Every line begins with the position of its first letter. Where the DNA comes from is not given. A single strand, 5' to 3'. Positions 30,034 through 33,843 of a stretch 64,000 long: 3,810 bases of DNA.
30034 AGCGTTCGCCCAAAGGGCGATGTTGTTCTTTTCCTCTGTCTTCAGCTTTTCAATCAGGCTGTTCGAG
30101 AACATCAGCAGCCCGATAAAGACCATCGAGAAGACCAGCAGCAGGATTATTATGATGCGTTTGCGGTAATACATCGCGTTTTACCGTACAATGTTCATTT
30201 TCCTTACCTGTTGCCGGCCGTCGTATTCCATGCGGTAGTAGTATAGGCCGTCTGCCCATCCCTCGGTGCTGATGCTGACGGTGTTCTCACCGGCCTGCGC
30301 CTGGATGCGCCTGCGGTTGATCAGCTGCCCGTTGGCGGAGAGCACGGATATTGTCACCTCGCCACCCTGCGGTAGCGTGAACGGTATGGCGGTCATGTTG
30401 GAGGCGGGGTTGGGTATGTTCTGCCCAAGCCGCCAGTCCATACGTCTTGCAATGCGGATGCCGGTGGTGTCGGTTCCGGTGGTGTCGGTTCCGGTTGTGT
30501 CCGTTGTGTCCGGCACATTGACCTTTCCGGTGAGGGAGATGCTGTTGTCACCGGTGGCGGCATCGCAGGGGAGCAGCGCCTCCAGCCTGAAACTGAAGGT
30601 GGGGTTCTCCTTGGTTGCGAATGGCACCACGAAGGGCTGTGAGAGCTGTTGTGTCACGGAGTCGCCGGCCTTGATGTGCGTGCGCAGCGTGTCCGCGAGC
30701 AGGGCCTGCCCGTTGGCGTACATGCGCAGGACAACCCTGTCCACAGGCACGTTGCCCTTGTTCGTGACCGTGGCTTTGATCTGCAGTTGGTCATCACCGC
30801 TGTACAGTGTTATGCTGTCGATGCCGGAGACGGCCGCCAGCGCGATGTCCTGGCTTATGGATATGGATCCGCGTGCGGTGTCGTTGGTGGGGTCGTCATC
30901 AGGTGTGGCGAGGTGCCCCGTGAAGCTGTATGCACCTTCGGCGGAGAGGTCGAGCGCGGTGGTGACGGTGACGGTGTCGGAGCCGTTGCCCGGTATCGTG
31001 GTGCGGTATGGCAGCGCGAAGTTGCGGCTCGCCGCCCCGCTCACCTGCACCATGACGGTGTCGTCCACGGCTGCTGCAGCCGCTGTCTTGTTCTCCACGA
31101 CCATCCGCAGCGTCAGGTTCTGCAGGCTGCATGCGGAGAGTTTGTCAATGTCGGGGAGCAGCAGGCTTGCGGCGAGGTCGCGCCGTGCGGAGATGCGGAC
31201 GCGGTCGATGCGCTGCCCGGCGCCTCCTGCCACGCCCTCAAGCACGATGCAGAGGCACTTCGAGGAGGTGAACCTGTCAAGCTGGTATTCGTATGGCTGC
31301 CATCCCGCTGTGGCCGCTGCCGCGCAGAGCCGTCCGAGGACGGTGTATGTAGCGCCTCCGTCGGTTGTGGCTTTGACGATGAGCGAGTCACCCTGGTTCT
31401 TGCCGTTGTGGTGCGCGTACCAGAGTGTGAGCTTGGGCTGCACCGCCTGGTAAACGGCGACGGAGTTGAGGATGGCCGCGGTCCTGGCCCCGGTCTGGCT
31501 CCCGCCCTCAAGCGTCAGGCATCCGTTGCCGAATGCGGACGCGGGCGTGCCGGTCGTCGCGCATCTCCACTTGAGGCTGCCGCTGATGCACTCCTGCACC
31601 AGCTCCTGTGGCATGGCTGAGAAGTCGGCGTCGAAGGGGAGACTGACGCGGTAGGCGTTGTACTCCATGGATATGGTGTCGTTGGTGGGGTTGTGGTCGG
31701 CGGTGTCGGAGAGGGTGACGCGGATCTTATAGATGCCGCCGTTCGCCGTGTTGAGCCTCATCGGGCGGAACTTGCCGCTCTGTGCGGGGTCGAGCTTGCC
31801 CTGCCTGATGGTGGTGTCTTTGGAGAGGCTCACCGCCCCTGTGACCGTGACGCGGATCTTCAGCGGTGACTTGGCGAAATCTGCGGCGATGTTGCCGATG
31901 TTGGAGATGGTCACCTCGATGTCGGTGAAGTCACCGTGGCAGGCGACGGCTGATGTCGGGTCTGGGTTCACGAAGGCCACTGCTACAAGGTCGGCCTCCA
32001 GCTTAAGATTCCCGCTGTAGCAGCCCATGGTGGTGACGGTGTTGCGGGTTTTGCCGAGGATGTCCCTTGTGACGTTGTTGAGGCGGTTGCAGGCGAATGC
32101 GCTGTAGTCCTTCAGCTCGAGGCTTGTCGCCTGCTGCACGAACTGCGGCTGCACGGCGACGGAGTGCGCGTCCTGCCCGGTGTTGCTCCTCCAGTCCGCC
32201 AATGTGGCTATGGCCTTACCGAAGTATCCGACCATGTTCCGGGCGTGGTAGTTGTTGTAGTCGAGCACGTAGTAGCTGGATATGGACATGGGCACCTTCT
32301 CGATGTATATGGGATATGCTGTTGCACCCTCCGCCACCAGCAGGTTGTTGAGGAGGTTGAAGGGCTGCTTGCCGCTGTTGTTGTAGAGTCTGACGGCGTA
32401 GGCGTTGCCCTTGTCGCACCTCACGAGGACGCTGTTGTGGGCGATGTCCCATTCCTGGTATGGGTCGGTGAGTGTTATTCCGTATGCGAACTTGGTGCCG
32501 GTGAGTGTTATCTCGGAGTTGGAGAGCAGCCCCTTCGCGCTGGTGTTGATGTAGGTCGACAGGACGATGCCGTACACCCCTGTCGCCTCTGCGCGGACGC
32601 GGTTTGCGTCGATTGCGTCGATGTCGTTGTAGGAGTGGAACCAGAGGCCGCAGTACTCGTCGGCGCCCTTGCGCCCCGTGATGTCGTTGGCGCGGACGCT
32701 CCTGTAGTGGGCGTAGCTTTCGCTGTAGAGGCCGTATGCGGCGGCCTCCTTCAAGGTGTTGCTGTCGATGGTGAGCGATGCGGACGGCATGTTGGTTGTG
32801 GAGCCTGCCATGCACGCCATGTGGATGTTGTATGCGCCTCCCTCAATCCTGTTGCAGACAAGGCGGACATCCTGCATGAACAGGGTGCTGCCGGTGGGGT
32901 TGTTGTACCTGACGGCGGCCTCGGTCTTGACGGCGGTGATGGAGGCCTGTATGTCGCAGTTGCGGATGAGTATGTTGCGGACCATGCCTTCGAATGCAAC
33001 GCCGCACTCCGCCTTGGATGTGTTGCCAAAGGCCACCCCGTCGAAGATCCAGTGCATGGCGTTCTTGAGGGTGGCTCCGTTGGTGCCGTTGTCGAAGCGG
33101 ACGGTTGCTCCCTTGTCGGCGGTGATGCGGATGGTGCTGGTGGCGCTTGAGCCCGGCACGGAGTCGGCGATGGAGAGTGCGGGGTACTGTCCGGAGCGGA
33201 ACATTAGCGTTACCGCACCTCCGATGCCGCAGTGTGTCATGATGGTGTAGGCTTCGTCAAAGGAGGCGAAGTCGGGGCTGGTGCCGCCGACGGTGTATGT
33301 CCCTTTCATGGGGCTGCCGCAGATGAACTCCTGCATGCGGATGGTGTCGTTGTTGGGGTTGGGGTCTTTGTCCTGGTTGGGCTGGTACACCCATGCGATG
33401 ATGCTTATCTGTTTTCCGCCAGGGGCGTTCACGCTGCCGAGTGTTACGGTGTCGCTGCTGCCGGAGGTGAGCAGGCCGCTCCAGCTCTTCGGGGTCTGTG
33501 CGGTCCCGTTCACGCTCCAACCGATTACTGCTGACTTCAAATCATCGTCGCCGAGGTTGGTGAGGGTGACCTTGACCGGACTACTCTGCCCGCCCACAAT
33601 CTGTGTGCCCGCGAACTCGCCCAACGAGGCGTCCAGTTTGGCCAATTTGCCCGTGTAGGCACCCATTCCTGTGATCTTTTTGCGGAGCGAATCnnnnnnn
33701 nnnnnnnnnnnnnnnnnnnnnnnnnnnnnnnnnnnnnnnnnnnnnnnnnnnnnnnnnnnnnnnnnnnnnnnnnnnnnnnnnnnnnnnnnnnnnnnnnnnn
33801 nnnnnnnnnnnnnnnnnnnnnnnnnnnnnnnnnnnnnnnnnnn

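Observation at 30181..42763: Tandem duplicates A and B are mosaics of near-identical and divergent blocks (gene-conversion signature)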

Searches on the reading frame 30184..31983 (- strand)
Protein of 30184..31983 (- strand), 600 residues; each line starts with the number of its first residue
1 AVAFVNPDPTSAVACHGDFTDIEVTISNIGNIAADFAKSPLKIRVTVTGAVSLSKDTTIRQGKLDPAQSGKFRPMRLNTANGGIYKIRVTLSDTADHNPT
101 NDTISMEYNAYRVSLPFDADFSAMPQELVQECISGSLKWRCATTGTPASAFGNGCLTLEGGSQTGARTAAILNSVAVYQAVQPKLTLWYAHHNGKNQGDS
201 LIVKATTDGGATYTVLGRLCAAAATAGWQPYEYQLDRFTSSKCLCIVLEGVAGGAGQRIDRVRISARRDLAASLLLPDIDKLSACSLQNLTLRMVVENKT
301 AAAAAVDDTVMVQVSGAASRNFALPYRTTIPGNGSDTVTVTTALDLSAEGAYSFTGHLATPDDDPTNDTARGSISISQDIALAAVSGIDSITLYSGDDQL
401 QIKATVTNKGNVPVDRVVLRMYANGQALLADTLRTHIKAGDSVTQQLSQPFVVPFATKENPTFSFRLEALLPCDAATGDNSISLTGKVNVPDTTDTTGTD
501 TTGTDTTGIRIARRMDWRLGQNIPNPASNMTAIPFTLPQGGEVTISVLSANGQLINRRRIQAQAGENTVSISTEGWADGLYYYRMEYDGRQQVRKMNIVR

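Call 65: predict_structure(alignment_id=A2)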
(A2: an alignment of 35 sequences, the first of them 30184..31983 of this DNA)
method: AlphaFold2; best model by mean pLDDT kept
length: 600 residues; sequences in the alignment: 35
mean_pLDDT: 85.6   pTM: 0.50
mean pLDDT of the five models: 85.6, 85.1, 84.6, 83.3, 82.8
residues with pLDDT >= 90: 294; 70-90: 254; 50-70: 28; < 50: 24
segments of 3 or more residues with pLDDT < 50: 493-514
pLDDT, mean of each block of 10 residues (from residue 1): 82 83 92 91 93 93 93 90 87 85 90 84 88 89 82 84 87 87 89 75 93 91 67 92 92 87 82 92 93 88 78 92 89 88 93 87 70 94 94 90 96 95 89 92 94 87 93 89 92 45 29 60 72 83 91 90 83 85 89 85
secondary structure, 60 per line:
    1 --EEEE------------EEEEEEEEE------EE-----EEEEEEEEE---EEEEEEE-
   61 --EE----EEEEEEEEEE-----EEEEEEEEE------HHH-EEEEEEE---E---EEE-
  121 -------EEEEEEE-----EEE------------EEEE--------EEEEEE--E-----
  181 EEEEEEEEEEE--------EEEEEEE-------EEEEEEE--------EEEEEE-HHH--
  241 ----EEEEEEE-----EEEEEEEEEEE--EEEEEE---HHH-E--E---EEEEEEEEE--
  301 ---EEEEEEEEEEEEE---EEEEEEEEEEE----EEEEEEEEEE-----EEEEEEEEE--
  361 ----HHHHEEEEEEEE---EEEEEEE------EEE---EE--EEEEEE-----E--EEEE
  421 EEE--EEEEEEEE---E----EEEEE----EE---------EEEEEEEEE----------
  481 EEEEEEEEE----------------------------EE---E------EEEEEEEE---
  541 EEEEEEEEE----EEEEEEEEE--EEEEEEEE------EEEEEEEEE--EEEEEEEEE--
elements in order: E3-6 E19-27 E41-49 E53-59 E69-78 E84-92 E103-109 E117-119 E128-134 E140-142 E155-158 E167-172 E181-191 E200-206 E214-220 E229-234 E245-251 E257-267 E270-275 E290-298 E304-316 E320-330 E335-344 E350-358 H365-368 E369-376 E380-386 E393-395 E403-408 E417-423 E426-433 E442-446 E462-470 E481-489 E530-537 E541-549 E554-562 E565-572 E579-587 E590-598

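Call 68: fold_search(model_id=the predicted structure, library=pdb)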
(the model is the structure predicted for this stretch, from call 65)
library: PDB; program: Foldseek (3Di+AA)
matches with E <= 10: 1833; with E <= 0.001: 349
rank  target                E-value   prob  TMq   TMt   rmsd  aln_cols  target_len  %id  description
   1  4rtd                  1.5e-10  1.00  0.13  0.08  38.3       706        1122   10  Escherichia coli alpha-2-macroglobulin activated by porcine elastase (released 2015-07-15)
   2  9fx3_A                1.7e-10  1.00  0.19  0.11  35.3       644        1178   10  Structure of active human CD109 (released 2025-03-19)
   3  7ptp_A                7.2e-10  1.00  0.16  0.15  24.9       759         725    8  In-situ structure of pentameric S-layer protein (released 2021-12-15)
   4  4bk4_A                7.5e-10  1.00  0.20  0.22  20.7       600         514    8  crystal structure of the human EphA4 ectodomain (released 2013-07-03)
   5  9u5z_E                9.0e-10  1.00  0.14  0.07  43.1       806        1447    8  C3 convertases zymogen C4b2 in activation state (released 2026-01-14)
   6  7q61_A                1.3e-09  1.00  0.19  0.11  36.0       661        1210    9  Structure of TEV conjugated A2ML1 (A2ML1-TC) (released 2022-04-20)
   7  9u61_E                1.4e-09  1.00  0.16  0.08  38.3       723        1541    9  CP/MBL pathways C3 convertase C4b2a and C3 complex (released 2026-01-14)
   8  7q62_B                2.5e-09  1.00  0.19  0.15  36.1       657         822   10  Structure of TEV cleaved A2ML1 dimer (A2ML1-TT dimer) (released 2022-04-20)
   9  9u60_E                2.7e-09  1.00  0.14  0.08  38.6       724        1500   10  C3 convertases zymogen C4b2 in loading state (released 2026-01-14)
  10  5a42                  2.9e-09  1.00  0.13  0.07  42.8       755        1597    9  Cryo-EM single particle 3D reconstruction of the native conformation of E. coli alpha-2-macroglobulin (ECAM) (released 2015-07-29)
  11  3l5h_A                3.2e-09  1.00  0.14  0.14  29.7       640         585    9  Crystal structure of the full ectodomain of human gp130: New insights into the molecular assembly of receptor complexe (released 2010-05-19)
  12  5jpm_A                3.5e-09  1.00  0.19  0.18  37.0       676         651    8  Structure of the complex of human complement C4 with MASP-2 rebuilt using iMDFF (released 2016-08-10)
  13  6tav_C                3.9e-09  1.00  0.15  0.08  37.8       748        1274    8  Crystal structure of endopeptidase-induced alpha2-macroglobulin (released 2021-05-12)
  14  7q1y_A                4.7e-09  1.00  0.21  0.11  37.4       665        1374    8  X-ray structure of human A2ML1 (released 2022-04-20)
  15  4u48                  4.9e-09  1.00  0.15  0.08  42.1       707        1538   10  Crystal structure of Salmonella alpha-2-macroglobulin (released 2014-09-17)
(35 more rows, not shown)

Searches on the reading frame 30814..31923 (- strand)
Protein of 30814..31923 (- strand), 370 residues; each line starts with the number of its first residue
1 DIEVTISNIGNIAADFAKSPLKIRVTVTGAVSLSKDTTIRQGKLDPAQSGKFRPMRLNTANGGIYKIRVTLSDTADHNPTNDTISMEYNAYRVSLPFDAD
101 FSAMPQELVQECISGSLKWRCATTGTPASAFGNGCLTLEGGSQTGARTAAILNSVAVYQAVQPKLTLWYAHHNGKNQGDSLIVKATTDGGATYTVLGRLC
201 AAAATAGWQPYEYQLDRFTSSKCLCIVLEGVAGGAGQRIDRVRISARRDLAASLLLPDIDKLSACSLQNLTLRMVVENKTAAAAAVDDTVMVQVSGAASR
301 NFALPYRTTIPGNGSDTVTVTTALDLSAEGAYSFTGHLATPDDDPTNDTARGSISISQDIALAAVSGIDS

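Call 33: search_protein_families(library=pfam, proteins=[window:30814-31923:-], max_evalue=1)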
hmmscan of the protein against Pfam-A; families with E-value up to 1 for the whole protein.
seq(370 aa): 0 families

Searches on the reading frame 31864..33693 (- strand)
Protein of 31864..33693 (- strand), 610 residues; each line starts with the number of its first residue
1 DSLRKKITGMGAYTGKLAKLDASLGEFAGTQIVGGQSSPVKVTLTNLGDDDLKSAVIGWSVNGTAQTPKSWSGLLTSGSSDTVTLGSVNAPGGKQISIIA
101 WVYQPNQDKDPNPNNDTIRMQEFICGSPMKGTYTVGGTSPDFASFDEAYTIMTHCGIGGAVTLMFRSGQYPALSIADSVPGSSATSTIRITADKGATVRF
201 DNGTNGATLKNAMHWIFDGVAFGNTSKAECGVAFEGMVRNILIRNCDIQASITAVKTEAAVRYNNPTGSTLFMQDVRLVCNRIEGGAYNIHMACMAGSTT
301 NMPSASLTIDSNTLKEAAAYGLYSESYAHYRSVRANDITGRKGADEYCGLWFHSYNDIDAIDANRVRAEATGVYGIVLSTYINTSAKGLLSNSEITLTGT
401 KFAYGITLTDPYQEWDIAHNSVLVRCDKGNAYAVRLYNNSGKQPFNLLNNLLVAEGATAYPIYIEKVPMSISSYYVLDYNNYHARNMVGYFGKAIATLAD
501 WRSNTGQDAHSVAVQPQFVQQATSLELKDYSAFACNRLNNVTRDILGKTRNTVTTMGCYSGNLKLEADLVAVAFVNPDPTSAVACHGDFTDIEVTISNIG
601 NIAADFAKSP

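Call 33: search_protein_families(library=pfam, proteins=[window:31864-33693:-], max_evalue=1)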
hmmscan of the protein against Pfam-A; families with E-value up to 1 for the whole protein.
seq(610 aa): 2 families
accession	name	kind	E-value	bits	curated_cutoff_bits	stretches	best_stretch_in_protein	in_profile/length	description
PF07705.17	CARDB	-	0.0013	19.4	22.7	1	31-90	14-72/101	CARDB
PF13229.12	Beta_helix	-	0.0098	16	25.9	2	199-357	17-149/158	Right handed beta helix region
